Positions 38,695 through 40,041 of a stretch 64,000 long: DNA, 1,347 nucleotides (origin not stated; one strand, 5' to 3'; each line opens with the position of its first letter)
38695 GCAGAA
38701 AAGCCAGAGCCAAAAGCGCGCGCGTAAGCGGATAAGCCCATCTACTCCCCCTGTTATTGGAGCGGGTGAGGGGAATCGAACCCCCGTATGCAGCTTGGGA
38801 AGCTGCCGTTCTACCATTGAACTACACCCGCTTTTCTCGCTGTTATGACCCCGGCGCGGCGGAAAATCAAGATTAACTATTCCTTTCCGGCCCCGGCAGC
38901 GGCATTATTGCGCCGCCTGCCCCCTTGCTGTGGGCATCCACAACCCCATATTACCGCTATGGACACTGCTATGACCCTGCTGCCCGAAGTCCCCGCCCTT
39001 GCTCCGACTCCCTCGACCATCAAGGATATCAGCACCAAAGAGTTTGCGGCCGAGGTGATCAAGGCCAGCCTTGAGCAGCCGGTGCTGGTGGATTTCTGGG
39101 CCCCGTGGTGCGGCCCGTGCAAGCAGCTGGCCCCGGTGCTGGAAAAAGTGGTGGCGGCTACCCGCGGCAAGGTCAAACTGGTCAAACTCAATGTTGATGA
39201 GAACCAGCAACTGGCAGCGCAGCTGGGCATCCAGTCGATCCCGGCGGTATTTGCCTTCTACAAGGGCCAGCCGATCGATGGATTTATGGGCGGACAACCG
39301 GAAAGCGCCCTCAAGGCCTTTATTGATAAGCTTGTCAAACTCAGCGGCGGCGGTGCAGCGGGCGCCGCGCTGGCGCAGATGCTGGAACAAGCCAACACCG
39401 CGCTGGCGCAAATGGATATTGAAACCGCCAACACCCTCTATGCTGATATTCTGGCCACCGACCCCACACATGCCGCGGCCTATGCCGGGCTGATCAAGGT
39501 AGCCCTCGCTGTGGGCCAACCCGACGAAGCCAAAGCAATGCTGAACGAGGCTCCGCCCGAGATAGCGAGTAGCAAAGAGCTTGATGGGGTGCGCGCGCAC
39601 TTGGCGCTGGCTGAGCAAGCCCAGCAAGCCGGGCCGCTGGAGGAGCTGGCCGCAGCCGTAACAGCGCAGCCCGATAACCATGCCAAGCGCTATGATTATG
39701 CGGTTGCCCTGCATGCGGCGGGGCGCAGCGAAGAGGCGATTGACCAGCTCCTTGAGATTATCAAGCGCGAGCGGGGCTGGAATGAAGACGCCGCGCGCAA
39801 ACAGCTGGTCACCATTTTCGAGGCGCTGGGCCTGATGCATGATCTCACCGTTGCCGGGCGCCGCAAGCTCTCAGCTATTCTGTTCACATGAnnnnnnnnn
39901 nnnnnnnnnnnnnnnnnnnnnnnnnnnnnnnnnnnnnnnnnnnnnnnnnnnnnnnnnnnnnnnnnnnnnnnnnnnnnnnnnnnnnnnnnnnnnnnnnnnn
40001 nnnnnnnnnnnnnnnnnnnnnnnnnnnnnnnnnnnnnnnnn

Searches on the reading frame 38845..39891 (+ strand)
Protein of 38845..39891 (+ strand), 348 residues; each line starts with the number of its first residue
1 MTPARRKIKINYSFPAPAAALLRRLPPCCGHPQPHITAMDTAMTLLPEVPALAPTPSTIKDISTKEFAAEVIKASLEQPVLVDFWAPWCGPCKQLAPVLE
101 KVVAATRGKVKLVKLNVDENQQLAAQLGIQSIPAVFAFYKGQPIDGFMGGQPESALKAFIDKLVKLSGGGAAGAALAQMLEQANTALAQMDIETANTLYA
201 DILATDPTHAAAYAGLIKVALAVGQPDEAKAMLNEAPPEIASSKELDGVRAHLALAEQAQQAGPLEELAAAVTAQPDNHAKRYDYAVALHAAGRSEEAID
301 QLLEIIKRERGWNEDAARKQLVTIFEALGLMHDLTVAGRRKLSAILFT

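Call 19: search_protein_families(library=pfam, proteins=[window:38845-39891:+], max_evalue=0.00001)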
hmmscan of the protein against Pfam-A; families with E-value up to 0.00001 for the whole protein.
window:38845-39891:+ (348 aa): 7 families
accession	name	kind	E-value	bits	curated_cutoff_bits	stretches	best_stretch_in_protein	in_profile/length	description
PF14561.12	TPR_20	-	4e-30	104.4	25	1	258-347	1-90/90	Tetratricopeptide repeat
PF00085.26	Thioredoxin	-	2.9e-28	98.3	23.5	1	61-162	4-103/103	Thioredoxin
PF14559.12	TPR_19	-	4.4e-13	49.8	25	1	186-252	1-67/68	Tetratricopeptide repeat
PF13098.12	Thioredoxin_2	-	5.1e-08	33.7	27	1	77-158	5-102/104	Thioredoxin-like domain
PF13905.12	Thioredoxin_8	-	7.8e-07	29.8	27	1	78-122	2-48/94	Thioredoxin-like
PF13432.12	TPR_16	-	1.6e-06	28.9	32.7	0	266-306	18-57/65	Tetratricopeptide repeat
PF25064.1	ARM_TT21_5th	-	7.4e-06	26.7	27.8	0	183-248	8-73/117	TT21 fifth ARM repeats domain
